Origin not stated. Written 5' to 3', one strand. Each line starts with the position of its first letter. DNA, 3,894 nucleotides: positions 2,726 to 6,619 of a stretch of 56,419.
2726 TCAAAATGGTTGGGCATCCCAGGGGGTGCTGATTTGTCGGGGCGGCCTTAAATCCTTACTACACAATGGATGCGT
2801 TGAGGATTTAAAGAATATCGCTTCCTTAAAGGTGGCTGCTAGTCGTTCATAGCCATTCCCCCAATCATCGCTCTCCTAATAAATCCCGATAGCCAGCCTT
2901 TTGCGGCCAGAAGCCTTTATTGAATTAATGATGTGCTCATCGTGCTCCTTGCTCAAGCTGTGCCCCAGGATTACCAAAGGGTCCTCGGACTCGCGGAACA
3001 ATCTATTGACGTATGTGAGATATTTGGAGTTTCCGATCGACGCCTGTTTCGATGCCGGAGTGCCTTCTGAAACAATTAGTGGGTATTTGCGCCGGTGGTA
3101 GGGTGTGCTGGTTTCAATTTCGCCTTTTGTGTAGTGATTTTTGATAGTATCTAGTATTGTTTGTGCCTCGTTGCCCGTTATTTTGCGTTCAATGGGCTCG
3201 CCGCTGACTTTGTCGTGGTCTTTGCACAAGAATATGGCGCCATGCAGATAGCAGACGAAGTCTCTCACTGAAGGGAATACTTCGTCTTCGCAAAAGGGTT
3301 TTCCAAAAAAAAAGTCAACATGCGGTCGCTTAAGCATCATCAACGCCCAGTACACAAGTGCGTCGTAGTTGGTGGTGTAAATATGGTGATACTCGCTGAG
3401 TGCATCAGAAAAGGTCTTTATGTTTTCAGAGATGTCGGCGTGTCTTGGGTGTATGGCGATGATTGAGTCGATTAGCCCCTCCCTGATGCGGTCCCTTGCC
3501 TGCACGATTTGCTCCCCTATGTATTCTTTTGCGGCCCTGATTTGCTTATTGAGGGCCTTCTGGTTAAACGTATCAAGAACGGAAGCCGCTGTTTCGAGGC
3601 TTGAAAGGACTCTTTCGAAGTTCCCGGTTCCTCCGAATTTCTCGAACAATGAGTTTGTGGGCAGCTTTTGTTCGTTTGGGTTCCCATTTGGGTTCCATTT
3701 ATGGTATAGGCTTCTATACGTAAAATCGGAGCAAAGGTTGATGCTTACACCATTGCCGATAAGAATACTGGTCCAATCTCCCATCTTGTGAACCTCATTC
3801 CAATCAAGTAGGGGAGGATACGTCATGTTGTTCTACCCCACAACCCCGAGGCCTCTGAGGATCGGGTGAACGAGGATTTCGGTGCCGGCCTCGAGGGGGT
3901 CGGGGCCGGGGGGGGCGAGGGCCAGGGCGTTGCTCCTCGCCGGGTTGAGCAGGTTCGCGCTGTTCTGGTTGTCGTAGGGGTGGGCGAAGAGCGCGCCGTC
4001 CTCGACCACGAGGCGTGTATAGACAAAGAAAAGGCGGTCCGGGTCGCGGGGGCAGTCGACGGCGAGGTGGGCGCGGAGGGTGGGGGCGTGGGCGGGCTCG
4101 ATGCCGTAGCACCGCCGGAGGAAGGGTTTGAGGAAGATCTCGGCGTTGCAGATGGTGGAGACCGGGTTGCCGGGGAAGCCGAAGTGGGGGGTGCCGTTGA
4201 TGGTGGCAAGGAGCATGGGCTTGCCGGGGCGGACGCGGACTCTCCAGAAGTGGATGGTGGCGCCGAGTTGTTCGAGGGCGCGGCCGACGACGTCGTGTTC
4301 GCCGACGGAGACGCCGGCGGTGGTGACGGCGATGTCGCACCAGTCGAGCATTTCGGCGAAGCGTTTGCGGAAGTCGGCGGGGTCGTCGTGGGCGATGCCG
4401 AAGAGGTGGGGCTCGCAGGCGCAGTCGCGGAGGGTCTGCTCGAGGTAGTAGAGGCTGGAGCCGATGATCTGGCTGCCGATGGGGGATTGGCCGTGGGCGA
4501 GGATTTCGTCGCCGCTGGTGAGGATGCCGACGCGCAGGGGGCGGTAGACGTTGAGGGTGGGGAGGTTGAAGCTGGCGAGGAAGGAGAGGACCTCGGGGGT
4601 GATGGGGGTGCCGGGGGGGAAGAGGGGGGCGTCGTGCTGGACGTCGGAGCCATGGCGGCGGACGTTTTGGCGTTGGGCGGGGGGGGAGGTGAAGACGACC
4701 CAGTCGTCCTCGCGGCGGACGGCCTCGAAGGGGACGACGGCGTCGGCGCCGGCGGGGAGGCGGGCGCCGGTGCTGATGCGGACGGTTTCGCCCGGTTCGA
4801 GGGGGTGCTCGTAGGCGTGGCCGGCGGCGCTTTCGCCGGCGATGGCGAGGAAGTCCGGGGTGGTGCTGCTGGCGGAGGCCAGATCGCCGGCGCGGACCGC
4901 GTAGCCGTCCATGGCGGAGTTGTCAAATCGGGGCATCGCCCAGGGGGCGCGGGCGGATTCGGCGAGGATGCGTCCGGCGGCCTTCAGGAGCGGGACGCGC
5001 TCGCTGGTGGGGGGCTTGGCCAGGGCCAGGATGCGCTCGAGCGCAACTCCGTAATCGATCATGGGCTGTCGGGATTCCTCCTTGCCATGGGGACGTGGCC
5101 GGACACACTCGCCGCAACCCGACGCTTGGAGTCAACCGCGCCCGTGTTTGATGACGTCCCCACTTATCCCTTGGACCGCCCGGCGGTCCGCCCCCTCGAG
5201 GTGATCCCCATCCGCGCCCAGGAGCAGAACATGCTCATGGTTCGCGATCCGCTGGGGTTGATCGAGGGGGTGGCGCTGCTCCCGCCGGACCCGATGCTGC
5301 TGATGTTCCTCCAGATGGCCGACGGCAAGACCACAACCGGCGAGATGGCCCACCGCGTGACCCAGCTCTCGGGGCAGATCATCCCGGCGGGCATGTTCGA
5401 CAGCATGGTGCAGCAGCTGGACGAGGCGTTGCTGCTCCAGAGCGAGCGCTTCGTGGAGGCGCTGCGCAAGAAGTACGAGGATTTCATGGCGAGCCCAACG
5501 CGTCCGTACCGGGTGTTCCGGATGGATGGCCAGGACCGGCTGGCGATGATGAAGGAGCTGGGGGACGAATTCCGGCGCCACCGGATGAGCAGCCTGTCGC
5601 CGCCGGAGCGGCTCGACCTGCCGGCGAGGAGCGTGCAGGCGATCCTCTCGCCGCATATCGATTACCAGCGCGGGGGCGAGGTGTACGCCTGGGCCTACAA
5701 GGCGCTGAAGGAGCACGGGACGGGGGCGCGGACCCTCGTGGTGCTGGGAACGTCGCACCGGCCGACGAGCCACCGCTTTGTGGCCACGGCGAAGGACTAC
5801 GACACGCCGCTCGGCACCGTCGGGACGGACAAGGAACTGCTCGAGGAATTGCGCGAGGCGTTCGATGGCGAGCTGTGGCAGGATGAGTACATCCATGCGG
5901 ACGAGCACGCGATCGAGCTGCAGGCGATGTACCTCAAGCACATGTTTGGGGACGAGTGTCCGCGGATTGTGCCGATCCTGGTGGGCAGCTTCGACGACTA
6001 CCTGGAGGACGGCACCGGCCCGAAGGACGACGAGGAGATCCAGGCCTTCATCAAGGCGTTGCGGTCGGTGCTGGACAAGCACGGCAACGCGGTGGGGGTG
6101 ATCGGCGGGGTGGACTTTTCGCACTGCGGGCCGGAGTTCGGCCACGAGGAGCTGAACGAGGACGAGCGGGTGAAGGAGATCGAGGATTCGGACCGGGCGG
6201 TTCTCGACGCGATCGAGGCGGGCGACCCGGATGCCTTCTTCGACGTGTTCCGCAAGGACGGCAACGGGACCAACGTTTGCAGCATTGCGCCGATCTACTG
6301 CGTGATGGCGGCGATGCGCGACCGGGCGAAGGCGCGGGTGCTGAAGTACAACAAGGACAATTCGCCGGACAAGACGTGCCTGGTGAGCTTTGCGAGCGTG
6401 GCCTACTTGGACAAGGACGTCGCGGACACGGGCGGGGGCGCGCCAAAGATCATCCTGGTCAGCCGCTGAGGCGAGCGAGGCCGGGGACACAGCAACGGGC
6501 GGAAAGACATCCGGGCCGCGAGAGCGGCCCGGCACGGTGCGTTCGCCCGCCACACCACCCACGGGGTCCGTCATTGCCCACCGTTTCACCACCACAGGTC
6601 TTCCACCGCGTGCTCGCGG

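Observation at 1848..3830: Low-GC islet with a NERD/zinc-finger nuclease-like gene and a SIR2-superfamily (DUF4917-like) gene, inserted exactly between two native stop codons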

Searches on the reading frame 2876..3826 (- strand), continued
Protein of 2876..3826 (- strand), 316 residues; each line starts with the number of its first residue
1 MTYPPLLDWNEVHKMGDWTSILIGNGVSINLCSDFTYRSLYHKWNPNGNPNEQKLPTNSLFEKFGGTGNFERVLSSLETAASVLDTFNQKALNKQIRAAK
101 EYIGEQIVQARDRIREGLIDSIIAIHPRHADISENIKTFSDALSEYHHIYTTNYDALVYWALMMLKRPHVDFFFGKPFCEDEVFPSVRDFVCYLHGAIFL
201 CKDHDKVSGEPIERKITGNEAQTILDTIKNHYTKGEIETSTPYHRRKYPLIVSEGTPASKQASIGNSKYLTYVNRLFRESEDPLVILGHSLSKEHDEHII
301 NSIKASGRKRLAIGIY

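Call 79: search_protein_families(library=padloc, proteins=[L024:11008-13824:+, L042:11011-14082:+, L053:10975-13872:+, L048:1337-3790:+, L024:13847-17182:+, L053:13886-16696:+, L005:1924-5436:+, L028:6466-9990:+, L027:5785-9522:+], max_evalue=1e-20)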
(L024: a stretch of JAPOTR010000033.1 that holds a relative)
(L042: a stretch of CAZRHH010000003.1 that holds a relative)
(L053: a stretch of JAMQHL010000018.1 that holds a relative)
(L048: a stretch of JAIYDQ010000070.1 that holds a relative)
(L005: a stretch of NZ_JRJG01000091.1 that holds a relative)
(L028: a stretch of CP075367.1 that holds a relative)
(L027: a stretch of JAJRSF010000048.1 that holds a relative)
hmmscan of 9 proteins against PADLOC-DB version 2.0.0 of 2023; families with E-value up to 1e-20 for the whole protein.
L024:11008-13824:+ (939 aa): 5 families
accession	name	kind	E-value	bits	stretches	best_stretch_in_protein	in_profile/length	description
PDLC00660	HmaB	-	0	1241.9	1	6-927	8-960/967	DNA-adenine methylase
PDLC00661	HmaB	-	0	1205.7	1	6-923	7-961/973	DNA-adenine methylase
PDLC03233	MTase_II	-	9.6e-36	121.6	1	360-759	339-716/731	Type II methyltransferase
PDLC03352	MTase_II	-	4e-27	92.5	0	365-565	398-598/1023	Type II methyltransferase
PDLC02189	DUF1156_MTase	-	8e-26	88.5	0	447-716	471-706/944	-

L042:11011-14082:+ (1024 aa): 6 families
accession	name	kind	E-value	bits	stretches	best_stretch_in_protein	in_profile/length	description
PDLC03040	REase_I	-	3.7e-158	526.3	1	18-998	14-998/1029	Type I restriction enzyme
PDLC03041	REase_I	-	4.4e-91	304.4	1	257-703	280-743/1099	Type I restriction enzyme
PDLC03044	REase_I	-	1.8e-86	289.1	1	74-561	63-527/1034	Type I restriction enzyme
PDLC03048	REase_I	-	1.8e-63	213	1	63-610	43-550/976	Type I restriction enzyme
PDLC03045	REase_I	-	2.9e-22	76.5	0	151-488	137-462/995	Type I restriction enzyme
PDLC03046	REase_I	-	3.2e-22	76.3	0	303-491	271-488/1025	Type I restriction enzyme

L053:10975-13872:+ (966 aa): 5 families
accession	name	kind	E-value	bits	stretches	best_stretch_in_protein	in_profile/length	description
PDLC00660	HmaB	-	0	1582.6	1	1-960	1-963/967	DNA-adenine methylase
PDLC00661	HmaB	-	0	1448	1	3-959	2-968/973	DNA-adenine methylase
PDLC03352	MTase_II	-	1.5e-34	117.1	1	426-598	417-601/1023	Type II methyltransferase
PDLC03233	MTase_II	-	5.5e-32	109.1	0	419-794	356-715/731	Type II methyltransferase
PDLC02189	DUF1156_MTase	-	6.9e-25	85.4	0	403-746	420-706/944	-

L048:1337-3790:+ (818 aa): 5 families
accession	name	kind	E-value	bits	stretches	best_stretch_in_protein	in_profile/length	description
PDLC00660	HmaB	-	1.1e-282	938.4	1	5-818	7-856/967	DNA-adenine methylase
PDLC00661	HmaB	-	1.6e-282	937.8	1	5-818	6-862/973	DNA-adenine methylase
PDLC03233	MTase_II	-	2e-36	123.8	1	366-696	344-655/731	Type II methyltransferase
PDLC02189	DUF1156_MTase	-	3.9e-27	92.9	0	447-712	470-705/944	-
PDLC03352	MTase_II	-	4.9e-22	75.6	0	432-576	455-608/1023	Type II methyltransferase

L024:13847-17182:+ (1112 aa): 2 families
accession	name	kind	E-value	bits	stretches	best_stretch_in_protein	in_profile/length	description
PDLC00662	HmaC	-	4.4e-281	933.3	1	169-1107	3-935/941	AAA+ ATPase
PDLC02192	DUF499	-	6e-41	138.2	1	210-718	34-521/1022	-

L053:13886-16696:+ (937 aa): 2 families
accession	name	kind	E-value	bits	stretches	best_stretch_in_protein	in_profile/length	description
PDLC00662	HmaC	-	0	1388.3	1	1-937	3-940/941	AAA+ ATPase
PDLC02192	DUF499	-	8.9e-53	177.4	1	41-732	33-675/1022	-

L005:1924-5436:+ (1171 aa): 23 families
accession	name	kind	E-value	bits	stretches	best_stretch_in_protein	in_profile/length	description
PDLC00659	HmaA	-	0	1588.3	1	1-1169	1-1171/1176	SNF2 helicase / DEAD-box helicase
PDLC02620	DrmD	-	2.6e-119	397.8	1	98-710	93-685/1060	DrmD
PDLC02621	DrmD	-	8e-99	330.2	1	124-1001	140-1006/1040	DrmD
PDLC02500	BrxHI|BrxHII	-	2.1e-93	312.5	1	57-679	39-647/933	BrxHI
PDLC02504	BrxHI|BrxHII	-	2.2e-89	298.6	1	78-1003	83-956/971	BrxHII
PDLC02572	DrmA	-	2e-67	226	1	81-736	102-761/1043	DrmA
PDLC02632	DrmD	-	1.2e-62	210.4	1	80-619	106-640/662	DrmD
PDLC02623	DrmD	-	1.7e-56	189.6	1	328-755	401-767/1040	DrmD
PDLC02619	DrmD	-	5.4e-55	184.9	1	93-528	21-435/872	DrmD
PDLC02633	DrmD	-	5.2e-52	174.9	1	118-607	140-631/839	DrmD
PDLC02634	DrmD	-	1.8e-50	169.7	1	104-809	91-774/900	DrmD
PDLC02624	DrmD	-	6.2e-42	141.9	1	142-640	1-509/652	DrmD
PDLC02840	DpdE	-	8.4e-42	141.5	1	102-291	157-322/1091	DpdE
PDLC02843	DpdE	-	2.5e-40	136.3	1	97-292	151-318/1091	DpdE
PDLC02853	DpdE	-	1.9e-33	113.5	1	81-641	74-637/985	DpdE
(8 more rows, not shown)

L028:6466-9990:+ (1175 aa): 20 families
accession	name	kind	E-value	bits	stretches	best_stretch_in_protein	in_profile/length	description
PDLC00659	HmaA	-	0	1623.3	1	1-1170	1-1171/1176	SNF2 helicase / DEAD-box helicase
PDLC02620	DrmD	-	1.5e-122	408.5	1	102-711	98-686/1060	DrmD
PDLC02500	BrxHI|BrxHII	-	1.8e-95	319.3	1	95-711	82-679/933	BrxHI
PDLC02621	DrmD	-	1.7e-94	315.9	1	124-1005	141-1012/1040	DrmD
PDLC02504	BrxHI|BrxHII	-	9.4e-86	286.6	1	74-1012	80-962/971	BrxHII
PDLC02572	DrmA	-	6.6e-70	234.2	1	122-619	136-638/1043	DrmA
PDLC02632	DrmD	-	6e-63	211.4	1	123-619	142-641/662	DrmD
PDLC02623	DrmD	-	1.4e-55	186.6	1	326-716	401-733/1040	DrmD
PDLC02619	DrmD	-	1.8e-54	183.2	1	92-528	21-436/872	DrmD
PDLC02633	DrmD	-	2.2e-54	182.7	1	123-606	144-631/839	DrmD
PDLC02634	DrmD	-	7.6e-50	167.6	1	90-640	78-620/900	DrmD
PDLC02624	DrmD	-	4.2e-47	159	1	142-612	2-475/652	DrmD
PDLC02840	DpdE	-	2.8e-43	146.4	1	100-289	156-322/1091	DpdE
PDLC02193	PLD_Helicase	-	4.7e-38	128.9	1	459-634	648-829/905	-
PDLC02843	DpdE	-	1.4e-35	120.6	1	100-296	155-324/1091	DpdE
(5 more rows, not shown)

L027:5785-9522:+ (1246 aa): 0 families

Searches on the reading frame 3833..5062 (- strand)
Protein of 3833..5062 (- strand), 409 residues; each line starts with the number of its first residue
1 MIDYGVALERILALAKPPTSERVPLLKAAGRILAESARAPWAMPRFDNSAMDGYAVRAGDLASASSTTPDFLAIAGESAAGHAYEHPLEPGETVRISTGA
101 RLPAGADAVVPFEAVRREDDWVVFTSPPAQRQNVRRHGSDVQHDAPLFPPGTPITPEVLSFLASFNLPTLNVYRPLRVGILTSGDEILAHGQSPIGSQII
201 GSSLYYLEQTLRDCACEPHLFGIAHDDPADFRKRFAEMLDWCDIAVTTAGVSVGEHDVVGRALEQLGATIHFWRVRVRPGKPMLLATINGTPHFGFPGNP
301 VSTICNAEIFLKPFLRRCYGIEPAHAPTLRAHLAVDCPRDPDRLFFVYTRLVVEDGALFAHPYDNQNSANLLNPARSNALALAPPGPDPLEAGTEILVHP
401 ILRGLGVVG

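Call 3: search_protein_families(library=pfam, proteins=[window:3833-5062:-], max_evalue=0.01)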
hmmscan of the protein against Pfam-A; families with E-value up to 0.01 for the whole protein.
window:3833-5062:- (409 aa): 3 families
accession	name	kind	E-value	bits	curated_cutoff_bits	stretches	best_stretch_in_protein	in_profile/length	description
PF03453.22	MoeA_N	-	1.8e-43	148.5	30.8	1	6-165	5-159/160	MoeA N-terminal region (domain I and II)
PF00994.29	MoCF_biosynth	-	2.1e-22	79.8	26.6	1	179-316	1-143/144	Probable molybdopterin binding domain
PF03454.20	MoeA_C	-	9.4e-10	39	22.1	1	330-400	1-71/72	MoeA C-terminal region (domain IV)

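Call 5: search_protein_families(library=ncbifam, proteins=[window:3833-5062:-], max_evalue=0.01)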
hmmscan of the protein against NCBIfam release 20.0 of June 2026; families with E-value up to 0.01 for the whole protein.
window:3833-5062:- (409 aa): 7 families
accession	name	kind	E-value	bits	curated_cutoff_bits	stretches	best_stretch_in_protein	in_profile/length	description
NF007960.1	PRK10680.1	equivalog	3.1e-86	289.6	440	1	7-400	6-400/401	molybdopterin molybdotransferase MoeA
NF011068.0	PRK14498.1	equivalog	1.4e-83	281.1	534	1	7-399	15-408/647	molybdopterin biosynthesis protein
NF045515.2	Glp_gephyrin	equivalog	2.4e-82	276.8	475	1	8-399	7-401/403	molybdotransferase-like divisome protein Glp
NF050098.1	MoeA_actino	exception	3.5e-74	250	560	1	10-398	9-397/400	molybdopterin molybdotransferase MoeA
NF011060.0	PRK14491.1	equivalog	2.5e-72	244.2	532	1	8-401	206-594/598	bifunctional molybdopterin-guanine dinucleotide biosynthesis adaptor protein MobB/molybdopterin molybdotransferase MoeA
NF011067.0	PRK14497.1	equivalog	2.2e-46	158.5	536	1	18-362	28-367/546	putative molybdopterin biosynthesis protein MoeA/unknown domain fusion protein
TIGR00177.1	molyb_syn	domain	1.1e-20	74.1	85.35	1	176-313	2-148/148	molybdenum cofactor synthesis domain-containing protein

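Call 11: find_encoding_contigs(protein=window:3833-5062:-, flank=10000, max_places=10)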
Protein window:3833-5062:- (409 aa): no gene with exactly this product is on record in the collection.

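Call 14: find_homologous_proteins(query=window:3833-5062:-, max_evalue=1e-30)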
Query window:3833-5062:- (409 aa): 7671 proteins with E <= 1e-30 among 8000 candidates; the best 120 are listed.
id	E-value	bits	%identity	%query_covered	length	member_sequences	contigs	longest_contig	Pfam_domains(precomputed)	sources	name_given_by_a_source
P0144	3.0e-277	937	100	100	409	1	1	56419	PF03454.21,PF00994.30,PF03453.23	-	-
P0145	1.6e-138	480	58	99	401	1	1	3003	PF03454.21,PF00994.30,PF03453.23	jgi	jgi:molybdopterin molybdotransferase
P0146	3.8e-137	476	56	99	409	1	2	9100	PF03454.21,PF00994.30,PF03453.23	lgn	-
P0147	2.8e-133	463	53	99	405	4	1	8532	PF03454.21,PF00994.30,PF03453.23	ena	-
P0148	1.8e-130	454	55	99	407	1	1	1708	PF03454.21,PF00994.30,PF03453.23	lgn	-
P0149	3.2e-127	443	55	96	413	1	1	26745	PF03454.21,PF00994.30,PF03453.23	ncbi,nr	ncbi:MAG: molybdopterin molybdotransferase MoeA [Candidatus Sumerlaeia bacterium]|nr:molybdopterin m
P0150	1.1e-125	438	53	99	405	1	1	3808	PF03454.21,PF00994.30,PF03453.23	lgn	-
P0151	4.3e-125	436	54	96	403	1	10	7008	PF03454.21,PF00994.30,PF03453.23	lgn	-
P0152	5.3e-125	436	55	96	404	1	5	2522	PF03454.21,PF00994.30,PF03453.23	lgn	-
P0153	6.5e-125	436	52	99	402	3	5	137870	PF03454.21,PF00994.30,PF03453.23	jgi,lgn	jgi:molybdopterin molybdotransferase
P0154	1.0e-123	432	51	99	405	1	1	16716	PF03454.21,PF00994.30,PF03453.23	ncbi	-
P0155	2.1e-123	431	52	99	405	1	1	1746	PF03454.21,PF00994.30,PF03453.23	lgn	-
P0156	6.8e-123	429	52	99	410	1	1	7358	PF03454.21,PF00994.30,PF03453.23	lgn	-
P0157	5.5e-122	426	53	97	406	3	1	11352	PF03454.21,PF00994.30,PF03453.23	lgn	-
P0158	8.2e-121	422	52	97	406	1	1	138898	PF00994.30,PF03453.23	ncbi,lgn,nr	ncbi:MAG: molybdopterin molybdotransferase [Candidatus Sumerlaeota bacterium]|nr:molybdopterin molyb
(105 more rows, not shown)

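Call 16: find_encoding_contigs(protein=P0149, flank=6000, max_places=3)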
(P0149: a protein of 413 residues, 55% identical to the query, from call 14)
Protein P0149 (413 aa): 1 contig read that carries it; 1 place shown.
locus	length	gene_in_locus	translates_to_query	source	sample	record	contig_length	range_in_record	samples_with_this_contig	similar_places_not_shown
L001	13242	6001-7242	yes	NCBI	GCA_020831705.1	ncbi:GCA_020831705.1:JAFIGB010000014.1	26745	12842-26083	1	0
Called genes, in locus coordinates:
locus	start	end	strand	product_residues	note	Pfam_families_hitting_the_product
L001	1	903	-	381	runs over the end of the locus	PF01381:HTH_3, PF06114:Peptidase_M78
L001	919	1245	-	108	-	-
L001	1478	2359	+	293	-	-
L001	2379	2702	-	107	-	PF09723:Zn_ribbon_8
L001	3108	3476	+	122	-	-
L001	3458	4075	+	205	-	PF12867:DinB_2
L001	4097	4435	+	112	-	-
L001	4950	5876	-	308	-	-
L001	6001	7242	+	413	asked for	PF03453:MoeA_N, PF00994:MoCF_biosynth, PF03454:MoeA_C (weak)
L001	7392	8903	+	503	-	PF00939:Na_sulph_symp, PF03600:CitMHS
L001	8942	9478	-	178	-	-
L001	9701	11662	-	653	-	-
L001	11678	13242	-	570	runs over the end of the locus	PF01590:GAF (weak), PF13185:GAF_2, PF00989:PAS, PF08448:PAS_4, PF13426:PAS_9, PF08447:PAS_3 (weak), PF00989:PAS (weak), PF08448:PAS_4, +1 more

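Call 17: find_encoding_contigs(protein=P0153, flank=6000, max_places=3)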
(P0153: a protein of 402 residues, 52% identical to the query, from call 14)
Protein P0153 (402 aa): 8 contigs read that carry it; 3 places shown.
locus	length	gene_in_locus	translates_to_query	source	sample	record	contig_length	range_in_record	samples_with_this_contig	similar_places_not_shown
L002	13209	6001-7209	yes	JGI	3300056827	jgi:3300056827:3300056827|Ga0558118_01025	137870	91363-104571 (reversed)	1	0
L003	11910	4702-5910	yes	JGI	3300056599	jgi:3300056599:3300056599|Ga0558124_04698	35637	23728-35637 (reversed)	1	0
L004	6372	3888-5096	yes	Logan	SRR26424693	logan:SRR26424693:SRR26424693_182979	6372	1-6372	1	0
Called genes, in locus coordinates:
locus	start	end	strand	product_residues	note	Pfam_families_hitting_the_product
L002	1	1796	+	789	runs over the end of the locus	PF02922:CBM_48, PF00128:Alpha-amylase, PF02806:Alpha-amylase_C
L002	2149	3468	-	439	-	PF01875:Memo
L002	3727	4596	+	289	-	PF13432:TPR_16 (weak)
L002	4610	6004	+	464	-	PF16656:Pur_ac_phosph_N, PF00149:Metallophos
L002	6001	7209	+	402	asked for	PF03453:MoeA_N, PF00994:MoCF_biosynth, PF03454:MoeA_C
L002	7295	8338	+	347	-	PF00149:Metallophos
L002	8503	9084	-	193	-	PF04336:ACP_PD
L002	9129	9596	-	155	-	PF08327:AHSA1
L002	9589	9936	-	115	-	PF01022:HTH_5, PF12840:HTH_20, PF12802:MarR_2 (faint)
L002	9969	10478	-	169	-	PF12867:DinB_2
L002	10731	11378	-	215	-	PF02678:Pirin, PF17954:Pirin_C_2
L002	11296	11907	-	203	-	PF01964:ThiC_Rad_SAM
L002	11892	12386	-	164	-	PF01964:ThiC_Rad_SAM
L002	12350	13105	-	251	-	PF13667:ThiC-associated, PF01964:ThiC_Rad_SAM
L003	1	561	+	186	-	?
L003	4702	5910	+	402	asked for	PF03453:MoeA_N, PF00994:MoCF_biosynth, PF03454:MoeA_C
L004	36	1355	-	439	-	PF01875:Memo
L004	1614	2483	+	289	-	PF13432:TPR_16 (weak)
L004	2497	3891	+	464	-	PF16656:Pur_ac_phosph_N, PF00149:Metallophos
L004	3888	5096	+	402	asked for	PF03453:MoeA_N, PF00994:MoCF_biosynth, PF03454:MoeA_C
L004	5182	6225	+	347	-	PF00149:Metallophos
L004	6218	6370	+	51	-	?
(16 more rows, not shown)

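Call 73: find_encoding_contigs(protein=P0146, flank=6000, max_places=3)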
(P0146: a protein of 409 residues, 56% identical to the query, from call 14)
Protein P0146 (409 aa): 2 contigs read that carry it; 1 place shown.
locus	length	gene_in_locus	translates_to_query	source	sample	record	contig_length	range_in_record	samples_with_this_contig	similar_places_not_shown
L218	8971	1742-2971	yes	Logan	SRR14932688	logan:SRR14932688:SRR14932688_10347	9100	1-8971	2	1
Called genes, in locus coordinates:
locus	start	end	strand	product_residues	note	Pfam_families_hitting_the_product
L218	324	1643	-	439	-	PF01875:Memo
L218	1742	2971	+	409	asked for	PF03453:MoeA_N, PF00994:MoCF_biosynth, PF03454:MoeA_C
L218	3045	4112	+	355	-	PF00149:Metallophos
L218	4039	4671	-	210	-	PF04336:ACP_PD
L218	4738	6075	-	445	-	-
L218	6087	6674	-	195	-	-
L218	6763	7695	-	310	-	PF00149:Metallophos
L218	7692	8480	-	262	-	PF02872:5_nucleotid_C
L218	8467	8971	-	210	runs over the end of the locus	?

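Call 74: find_encoding_contigs(protein=P0145, flank=3000, max_places=2)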
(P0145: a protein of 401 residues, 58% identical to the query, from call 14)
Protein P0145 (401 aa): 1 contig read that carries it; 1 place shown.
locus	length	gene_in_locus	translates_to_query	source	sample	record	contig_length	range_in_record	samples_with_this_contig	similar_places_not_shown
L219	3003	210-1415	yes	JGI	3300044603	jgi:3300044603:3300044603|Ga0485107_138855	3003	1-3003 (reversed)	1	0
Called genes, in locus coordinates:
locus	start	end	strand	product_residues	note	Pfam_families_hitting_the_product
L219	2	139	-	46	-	?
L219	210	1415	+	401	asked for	PF03453:MoeA_N, PF00994:MoCF_biosynth, PF03454:MoeA_C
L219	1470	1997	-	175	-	-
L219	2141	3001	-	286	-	?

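Call 77: search_protein_families(library=pfam, proteins=[L219:1470-1997:-, L219:2141-3001:-], max_evalue=0.001)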
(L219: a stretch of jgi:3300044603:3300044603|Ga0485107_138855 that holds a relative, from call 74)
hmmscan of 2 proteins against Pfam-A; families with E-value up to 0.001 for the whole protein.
L219:1470-1997:- (175 aa): 0 families

L219:2141-3001:- (286 aa): 0 families

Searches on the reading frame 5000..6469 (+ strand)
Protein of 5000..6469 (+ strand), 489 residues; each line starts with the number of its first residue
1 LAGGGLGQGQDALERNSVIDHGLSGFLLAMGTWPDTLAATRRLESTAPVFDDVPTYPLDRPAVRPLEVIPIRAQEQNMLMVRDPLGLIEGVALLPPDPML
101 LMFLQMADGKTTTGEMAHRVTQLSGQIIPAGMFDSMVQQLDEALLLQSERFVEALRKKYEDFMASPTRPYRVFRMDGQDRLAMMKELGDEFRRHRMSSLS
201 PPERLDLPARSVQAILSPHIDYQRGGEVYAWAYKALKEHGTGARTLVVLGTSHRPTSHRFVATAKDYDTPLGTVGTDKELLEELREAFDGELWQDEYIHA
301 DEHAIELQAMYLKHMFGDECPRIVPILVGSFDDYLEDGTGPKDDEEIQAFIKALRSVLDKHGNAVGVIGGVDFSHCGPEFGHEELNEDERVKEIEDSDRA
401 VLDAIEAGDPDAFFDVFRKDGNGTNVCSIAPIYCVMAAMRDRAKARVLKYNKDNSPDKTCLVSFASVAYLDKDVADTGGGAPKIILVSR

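Call 80: search_protein_families(library=pfam, proteins=[window:5000-6469:+], max_evalue=0.001)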
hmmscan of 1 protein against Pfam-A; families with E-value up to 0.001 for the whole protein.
window:5000-6469:+ (489 aa): 1 family
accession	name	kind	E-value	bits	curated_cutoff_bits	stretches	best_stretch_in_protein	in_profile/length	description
PF01875.22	Memo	-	6.1e-39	134.3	27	1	209-466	30-267/269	Memo-like protein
